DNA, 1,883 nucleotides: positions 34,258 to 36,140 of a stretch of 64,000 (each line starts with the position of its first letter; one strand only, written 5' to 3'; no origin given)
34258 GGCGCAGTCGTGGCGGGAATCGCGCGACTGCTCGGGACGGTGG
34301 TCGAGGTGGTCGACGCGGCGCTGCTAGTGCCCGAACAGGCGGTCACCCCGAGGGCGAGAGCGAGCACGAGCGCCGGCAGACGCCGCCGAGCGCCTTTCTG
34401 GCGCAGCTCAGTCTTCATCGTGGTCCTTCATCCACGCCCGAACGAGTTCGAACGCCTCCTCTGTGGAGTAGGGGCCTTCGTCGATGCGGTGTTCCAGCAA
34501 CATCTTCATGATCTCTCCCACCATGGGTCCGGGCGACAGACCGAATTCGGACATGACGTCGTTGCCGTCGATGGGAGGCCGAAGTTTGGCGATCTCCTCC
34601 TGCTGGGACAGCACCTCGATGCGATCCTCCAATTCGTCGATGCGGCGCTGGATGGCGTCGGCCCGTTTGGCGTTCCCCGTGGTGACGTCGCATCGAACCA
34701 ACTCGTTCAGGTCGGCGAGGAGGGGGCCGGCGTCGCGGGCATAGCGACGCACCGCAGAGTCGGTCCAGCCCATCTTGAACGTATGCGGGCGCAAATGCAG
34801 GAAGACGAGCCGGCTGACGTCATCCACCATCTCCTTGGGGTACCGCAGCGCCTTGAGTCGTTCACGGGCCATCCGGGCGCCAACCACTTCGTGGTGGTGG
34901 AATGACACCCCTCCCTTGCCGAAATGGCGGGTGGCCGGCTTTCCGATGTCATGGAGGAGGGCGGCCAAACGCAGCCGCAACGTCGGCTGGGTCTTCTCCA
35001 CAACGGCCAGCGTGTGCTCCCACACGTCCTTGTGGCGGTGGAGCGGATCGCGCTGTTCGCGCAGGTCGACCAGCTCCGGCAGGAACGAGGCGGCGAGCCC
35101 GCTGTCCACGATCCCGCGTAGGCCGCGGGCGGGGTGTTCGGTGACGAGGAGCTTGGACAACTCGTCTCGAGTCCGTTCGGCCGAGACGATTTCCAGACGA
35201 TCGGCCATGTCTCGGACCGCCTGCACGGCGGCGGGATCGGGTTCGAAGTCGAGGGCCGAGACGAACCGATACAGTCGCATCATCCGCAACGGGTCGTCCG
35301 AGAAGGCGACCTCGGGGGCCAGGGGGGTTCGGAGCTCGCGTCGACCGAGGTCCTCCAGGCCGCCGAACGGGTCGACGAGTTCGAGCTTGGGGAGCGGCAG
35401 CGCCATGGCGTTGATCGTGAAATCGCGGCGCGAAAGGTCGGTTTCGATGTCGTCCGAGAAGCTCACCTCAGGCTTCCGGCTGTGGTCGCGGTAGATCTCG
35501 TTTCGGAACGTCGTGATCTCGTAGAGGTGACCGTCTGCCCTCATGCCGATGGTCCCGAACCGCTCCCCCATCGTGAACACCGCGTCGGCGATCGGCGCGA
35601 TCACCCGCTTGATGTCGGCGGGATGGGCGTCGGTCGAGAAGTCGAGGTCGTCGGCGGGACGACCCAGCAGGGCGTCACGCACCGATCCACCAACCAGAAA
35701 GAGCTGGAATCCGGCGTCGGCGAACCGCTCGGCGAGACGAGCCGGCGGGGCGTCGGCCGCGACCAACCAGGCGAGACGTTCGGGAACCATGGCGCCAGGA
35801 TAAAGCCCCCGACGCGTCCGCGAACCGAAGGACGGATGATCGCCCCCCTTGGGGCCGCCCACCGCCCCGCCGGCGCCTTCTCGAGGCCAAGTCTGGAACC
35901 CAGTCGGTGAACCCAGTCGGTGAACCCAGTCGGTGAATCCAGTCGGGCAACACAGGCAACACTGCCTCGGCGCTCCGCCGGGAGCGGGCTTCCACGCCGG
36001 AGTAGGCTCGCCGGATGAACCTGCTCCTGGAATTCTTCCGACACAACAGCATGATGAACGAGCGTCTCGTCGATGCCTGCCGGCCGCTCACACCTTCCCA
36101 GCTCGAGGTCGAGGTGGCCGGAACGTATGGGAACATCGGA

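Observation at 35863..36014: Iteron-like 13-bp direct repeats (x4) in the divergent cca / dinB-family promoter region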

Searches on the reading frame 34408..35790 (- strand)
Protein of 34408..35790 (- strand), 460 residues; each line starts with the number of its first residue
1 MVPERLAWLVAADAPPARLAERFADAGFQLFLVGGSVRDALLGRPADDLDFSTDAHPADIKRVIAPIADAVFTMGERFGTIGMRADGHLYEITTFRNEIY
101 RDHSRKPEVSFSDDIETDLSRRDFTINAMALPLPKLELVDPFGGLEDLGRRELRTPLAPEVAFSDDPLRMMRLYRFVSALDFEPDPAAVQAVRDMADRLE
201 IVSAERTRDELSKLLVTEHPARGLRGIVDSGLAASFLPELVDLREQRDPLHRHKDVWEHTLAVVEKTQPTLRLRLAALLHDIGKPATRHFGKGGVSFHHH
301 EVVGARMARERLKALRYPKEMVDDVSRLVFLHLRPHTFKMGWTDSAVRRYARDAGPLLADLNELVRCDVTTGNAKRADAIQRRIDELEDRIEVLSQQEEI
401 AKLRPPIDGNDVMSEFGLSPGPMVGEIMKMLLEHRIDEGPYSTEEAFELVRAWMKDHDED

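Call 8: search_protein_families(library=pfam, proteins=[window:34408-35790:-])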
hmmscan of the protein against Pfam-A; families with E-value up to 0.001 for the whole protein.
window:34408-35790:- (460 aa): 4 families
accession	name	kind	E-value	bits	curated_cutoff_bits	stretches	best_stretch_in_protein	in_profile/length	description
PF01743.26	PolyA_pol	-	1.2e-33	116.6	23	1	30-154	1-126/126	Poly A polymerase head domain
PF12627.12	PolyA_pol_RNAbd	-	3.5e-17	62.4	22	1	181-240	1-60/64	Probable RNA and SrmB- binding site of polymerase A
PF01966.28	HD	-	3.5e-13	50.3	22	1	257-337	2-90/116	HD domain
PF13735.12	tRNA_NucTran2_2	-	1.7e-05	25.3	27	1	307-439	23-137/149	tRNA nucleotidyltransferase domain 2 putative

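Call 16: find_homologous_proteins(query=window:34408-35790:-, max_evalue=1e-50)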
Query window:34408-35790:- (460 aa): 8000 proteins with E <= 1e-50 among 8000 candidates; the best 120 are listed.
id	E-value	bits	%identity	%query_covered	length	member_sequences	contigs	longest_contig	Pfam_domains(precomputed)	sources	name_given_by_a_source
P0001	0.0e+0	1026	100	100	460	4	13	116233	PF01743.27,PF12627.13,PF01966.29,PF13735.13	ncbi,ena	-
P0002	2.0e-244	829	80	100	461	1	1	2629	PF01743.27,PF12627.13,PF01966.29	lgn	-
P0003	5.2e-229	779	76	98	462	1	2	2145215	PF01743.27,PF12627.13,PF01966.29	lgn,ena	-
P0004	1.5e-228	777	75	98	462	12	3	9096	PF01743.27,PF12627.13,PF01966.29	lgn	-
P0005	1.3e-227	774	75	98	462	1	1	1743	PF01743.27,PF12627.13,PF01966.29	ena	-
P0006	3.6e-225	766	74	98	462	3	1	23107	PF01743.27,PF12627.13,PF01966.29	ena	-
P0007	1.2e-222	758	74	98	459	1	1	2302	PF01743.27,PF12627.13,PF01966.29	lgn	-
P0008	2.1e-221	753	74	98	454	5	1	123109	PF01743.27,PF12627.13,PF01966.29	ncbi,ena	-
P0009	5.0e-220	749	73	99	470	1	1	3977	PF01743.27,PF12627.13,PF01966.29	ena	-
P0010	2.6e-218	743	73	100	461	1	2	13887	PF01743.27,PF12627.13,PF01966.29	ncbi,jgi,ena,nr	ncbi:MAG: CCA tRNA nucleotidyltransferase [Acidimicrobiia bacterium]|nr:CCA tRNA nucleotidyltransfer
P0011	8.4e-218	742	73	99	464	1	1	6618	PF01743.27,PF12627.13,PF01966.29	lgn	-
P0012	1.2e-217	741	74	99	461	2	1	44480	PF01743.27,PF12627.13,PF01966.29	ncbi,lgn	-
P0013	7.5e-216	735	72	100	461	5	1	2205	PF01743.27,PF12627.13,PF01966.29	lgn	-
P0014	5.0e-214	729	72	99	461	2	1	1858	PF01743.27,PF12627.13,PF01966.29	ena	-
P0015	1.4e-212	724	72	99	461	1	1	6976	PF01743.27,PF12627.13,PF01966.29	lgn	-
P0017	3.8e-211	720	91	75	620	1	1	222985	PF01743.27,PF12627.13,PF01966.29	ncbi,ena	-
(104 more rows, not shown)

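Call 17: find_encoding_contigs(protein=P0017, flank=4000, max_places=4)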
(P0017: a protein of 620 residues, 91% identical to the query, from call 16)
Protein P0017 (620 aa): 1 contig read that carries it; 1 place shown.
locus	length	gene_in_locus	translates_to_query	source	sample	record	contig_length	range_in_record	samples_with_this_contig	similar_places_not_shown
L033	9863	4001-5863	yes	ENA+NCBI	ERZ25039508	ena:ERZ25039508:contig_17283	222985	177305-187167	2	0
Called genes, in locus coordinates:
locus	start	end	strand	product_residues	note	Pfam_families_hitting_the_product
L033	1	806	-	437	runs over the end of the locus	PF07714:PK_Tyr_Ser-Thr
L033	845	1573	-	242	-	PF00583:Acetyltransf_1, PF13508:Acetyltransf_7, PF08445:FR47 (weak)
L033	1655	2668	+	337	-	PF00850:Hist_deacetyl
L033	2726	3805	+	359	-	PF00437:T2SSE, PF13191:AAA_16 (faint), PF13401:AAA_22 (weak), PF13604:AAA_30 (faint)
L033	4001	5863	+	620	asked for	PF01743:PolyA_pol, PF12627:PolyA_pol_RNAbd, PF01966:HD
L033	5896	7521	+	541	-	-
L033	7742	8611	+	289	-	PF01118:Semialdhyde_dh, PF22698:Semialdhyde_dhC_1, PF02774:Semialdhyde_dhC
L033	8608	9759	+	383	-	PF01960:ArgJ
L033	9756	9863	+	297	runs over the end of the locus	PF00696:AA_kinase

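Call 18: find_encoding_contigs(protein=P0002, flank=4000, max_places=4)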
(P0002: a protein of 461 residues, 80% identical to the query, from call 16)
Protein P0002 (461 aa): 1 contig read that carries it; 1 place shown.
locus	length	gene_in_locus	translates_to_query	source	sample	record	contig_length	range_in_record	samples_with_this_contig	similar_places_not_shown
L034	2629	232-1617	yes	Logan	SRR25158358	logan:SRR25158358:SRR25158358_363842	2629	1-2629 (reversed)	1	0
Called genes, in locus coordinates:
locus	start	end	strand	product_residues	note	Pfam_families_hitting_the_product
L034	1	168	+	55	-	?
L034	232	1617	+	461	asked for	PF01743:PolyA_pol, PF12627:PolyA_pol_RNAbd, PF01966:HD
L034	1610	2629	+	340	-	?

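Call 19: find_encoding_contigs(protein=P0003, flank=4000, max_places=4)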
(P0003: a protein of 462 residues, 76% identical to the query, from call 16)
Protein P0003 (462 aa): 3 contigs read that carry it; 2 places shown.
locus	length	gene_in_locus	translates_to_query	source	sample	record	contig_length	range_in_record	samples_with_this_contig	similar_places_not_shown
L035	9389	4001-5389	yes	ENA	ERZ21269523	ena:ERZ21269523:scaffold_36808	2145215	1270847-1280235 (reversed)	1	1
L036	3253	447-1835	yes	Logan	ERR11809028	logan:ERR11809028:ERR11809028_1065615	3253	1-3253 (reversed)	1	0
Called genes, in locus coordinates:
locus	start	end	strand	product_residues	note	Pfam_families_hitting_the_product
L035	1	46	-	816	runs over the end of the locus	PF07719:TPR_2 (faint), PF12770:CHAT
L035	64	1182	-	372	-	PF00082:Peptidase_S8 (weak)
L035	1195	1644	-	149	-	-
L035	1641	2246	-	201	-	PF04542:Sigma70_r2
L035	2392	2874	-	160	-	-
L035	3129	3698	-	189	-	-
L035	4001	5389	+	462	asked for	PF01743:PolyA_pol, PF12627:PolyA_pol_RNAbd, PF01966:HD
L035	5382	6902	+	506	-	PF17900:Peptidase_M1_N, PF01433:Peptidase_M1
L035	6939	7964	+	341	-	PF01118:Semialdhyde_dh, PF22698:Semialdhyde_dhC_1, PF02774:Semialdhyde_dhC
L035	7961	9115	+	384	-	PF01960:ArgJ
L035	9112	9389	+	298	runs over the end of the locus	PF00696:AA_kinase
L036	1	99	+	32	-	?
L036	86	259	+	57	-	-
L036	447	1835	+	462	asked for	PF01743:PolyA_pol, PF12627:PolyA_pol_RNAbd, PF01966:HD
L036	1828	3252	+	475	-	?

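Call 32: find_encoding_contigs(protein=window:34408-35790:-, flank=1200, max_places=10)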
Protein window:34408-35790:- (460 aa): 12 contigs read that carry it; 9 places shown.
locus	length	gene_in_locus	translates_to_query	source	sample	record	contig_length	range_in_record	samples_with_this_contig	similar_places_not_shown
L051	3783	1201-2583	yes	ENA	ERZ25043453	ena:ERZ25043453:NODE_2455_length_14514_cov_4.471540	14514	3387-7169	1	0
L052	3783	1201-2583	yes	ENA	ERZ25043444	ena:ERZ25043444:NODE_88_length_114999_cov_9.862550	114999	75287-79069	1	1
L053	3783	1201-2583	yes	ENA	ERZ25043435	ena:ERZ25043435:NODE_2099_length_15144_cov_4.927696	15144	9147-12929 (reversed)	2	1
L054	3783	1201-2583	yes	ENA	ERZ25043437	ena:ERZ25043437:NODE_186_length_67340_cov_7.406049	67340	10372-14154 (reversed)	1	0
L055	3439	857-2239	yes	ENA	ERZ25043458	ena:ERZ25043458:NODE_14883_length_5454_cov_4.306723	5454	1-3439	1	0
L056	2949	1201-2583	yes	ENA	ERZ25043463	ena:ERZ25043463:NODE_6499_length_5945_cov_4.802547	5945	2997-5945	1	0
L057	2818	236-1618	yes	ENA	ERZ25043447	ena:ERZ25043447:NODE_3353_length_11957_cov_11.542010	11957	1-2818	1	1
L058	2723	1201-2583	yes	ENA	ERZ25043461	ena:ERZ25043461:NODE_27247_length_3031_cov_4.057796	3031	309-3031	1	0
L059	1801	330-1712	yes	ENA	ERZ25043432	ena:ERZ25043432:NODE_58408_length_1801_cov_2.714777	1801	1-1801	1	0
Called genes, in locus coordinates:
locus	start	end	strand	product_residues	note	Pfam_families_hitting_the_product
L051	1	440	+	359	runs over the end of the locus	PF00437:T2SSE, PF13191:AAA_16 (faint), PF13401:AAA_22 (weak)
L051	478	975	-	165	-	PF05163:DinB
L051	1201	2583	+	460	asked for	PF01743:PolyA_pol, PF12627:PolyA_pol_RNAbd, PF01966:HD, PF13735:tRNA_NucTran2_2 (faint)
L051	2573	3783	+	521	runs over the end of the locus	PF17900:Peptidase_M1_N, PF01433:Peptidase_M1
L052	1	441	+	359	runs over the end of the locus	PF00437:T2SSE, PF13191:AAA_16 (faint), PF13401:AAA_22 (weak), PF13604:AAA_30 (faint)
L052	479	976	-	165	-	PF05163:DinB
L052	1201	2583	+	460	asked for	PF01743:PolyA_pol, PF12627:PolyA_pol_RNAbd, PF01966:HD, PF13735:tRNA_NucTran2_2 (faint)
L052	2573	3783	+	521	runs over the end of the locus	PF17900:Peptidase_M1_N, PF01433:Peptidase_M1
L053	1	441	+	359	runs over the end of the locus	PF00437:T2SSE, PF13191:AAA_16 (faint), PF13401:AAA_22 (weak), PF13604:AAA_30 (faint)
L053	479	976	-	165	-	PF05163:DinB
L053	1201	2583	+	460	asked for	PF01743:PolyA_pol, PF12627:PolyA_pol_RNAbd, PF01966:HD, PF13735:tRNA_NucTran2_2 (faint)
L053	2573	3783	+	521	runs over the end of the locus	PF17900:Peptidase_M1_N, PF01433:Peptidase_M1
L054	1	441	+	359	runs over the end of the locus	PF00437:T2SSE, PF13191:AAA_16 (faint), PF13401:AAA_22 (weak), PF13604:AAA_30 (faint)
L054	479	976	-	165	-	PF05163:DinB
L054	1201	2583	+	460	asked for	PF01743:PolyA_pol, PF12627:PolyA_pol_RNAbd, PF01966:HD, PF13735:tRNA_NucTran2_2 (faint)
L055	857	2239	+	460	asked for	PF01743:PolyA_pol, PF12627:PolyA_pol_RNAbd, PF01966:HD, PF13735:tRNA_NucTran2_2 (faint)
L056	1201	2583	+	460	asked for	PF01743:PolyA_pol, PF12627:PolyA_pol_RNAbd, PF01966:HD, PF13735:tRNA_NucTran2_2 (faint)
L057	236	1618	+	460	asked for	PF01743:PolyA_pol, PF12627:PolyA_pol_RNAbd, PF01966:HD, PF13735:tRNA_NucTran2_2 (faint)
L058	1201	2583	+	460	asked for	PF01743:PolyA_pol, PF12627:PolyA_pol_RNAbd, PF01966:HD, PF13735:tRNA_NucTran2_2 (faint)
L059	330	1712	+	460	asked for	PF01743:PolyA_pol, PF12627:PolyA_pol_RNAbd, PF01966:HD, PF13735:tRNA_NucTran2_2 (faint)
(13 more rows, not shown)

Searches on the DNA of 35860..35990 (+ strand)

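Call 46: search_dna_similar(query=window:35860-35990:+, collection=plasmids, mode=distant, max_evalue=1, max_rows=10)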
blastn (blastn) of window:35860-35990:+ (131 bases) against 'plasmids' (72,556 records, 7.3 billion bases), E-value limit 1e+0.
No match.

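Call 47: search_dna_similar(query=window:35860-35990:+, collection=phages, mode=distant, max_evalue=1, max_rows=10)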
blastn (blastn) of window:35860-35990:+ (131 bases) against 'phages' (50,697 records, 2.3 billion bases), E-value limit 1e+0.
Records with a match: 21; places in all: 21; records where one place covers at least 80% of the query: 0.
Best place of each record, by identity: 95-99% 21.
By first word of the organism name: Mycobacterium 21.
By host as written in the record: Mycobacterium smegmatis mc2 155 9; Mycobacterium smegmatis mc#155 9; Mycobacterium sp. 2; Mycolicibacterium smegmatis MC2 155 1.
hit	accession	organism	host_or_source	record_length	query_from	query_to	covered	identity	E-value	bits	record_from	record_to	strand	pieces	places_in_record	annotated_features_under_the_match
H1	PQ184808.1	Mycobacterium phage Halfpint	Mycobacterium smegmatis mc2 155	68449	99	122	18%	95.8%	4e-1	40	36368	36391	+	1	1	37: hypothetical protein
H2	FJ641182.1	Mycobacterium phage Phlyer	Mycolicibacterium smegmatis MC2 155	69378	99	122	18%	95.8%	4e-1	40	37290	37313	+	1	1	38: minor tail protein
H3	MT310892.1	Mycobacterium phage Compostia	Mycobacterium smegmatis mc#155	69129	99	122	18%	95.8%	4e-1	40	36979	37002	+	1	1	39: hypothetical protein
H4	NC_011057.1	Mycobacterium phage Phaedrus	Mycobacterium sp.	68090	99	122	18%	95.8%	4e-1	40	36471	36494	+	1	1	hypothetical protein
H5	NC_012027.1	Mycobacterium phage Phlyer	Mycobacterium smegmatis mc2 155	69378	99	122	18%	95.8%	4e-1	40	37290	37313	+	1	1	38: gp38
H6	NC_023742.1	Mycobacterium phage Akoma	Mycobacterium smegmatis mc2 155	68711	99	122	18%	95.8%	4e-1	40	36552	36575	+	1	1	38: hypothetical protein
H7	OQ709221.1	Mycobacterium phage Casbah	Mycobacterium smegmatis mc#155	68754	99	122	18%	95.8%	4e-1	40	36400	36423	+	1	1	37: hypothetical protein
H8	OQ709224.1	Mycobacterium phage Kronus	Mycobacterium smegmatis mc#155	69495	99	122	18%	95.8%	4e-1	40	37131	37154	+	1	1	37: hypothetical protein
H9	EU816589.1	Mycobacterium phage Phaedrus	Mycobacterium sp.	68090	99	122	18%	95.8%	4e-1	40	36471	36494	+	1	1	hypothetical protein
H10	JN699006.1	Mycobacterium phage Akoma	Mycobacterium smegmatis mc2 155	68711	99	122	18%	95.8%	4e-1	40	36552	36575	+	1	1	38: hypothetical protein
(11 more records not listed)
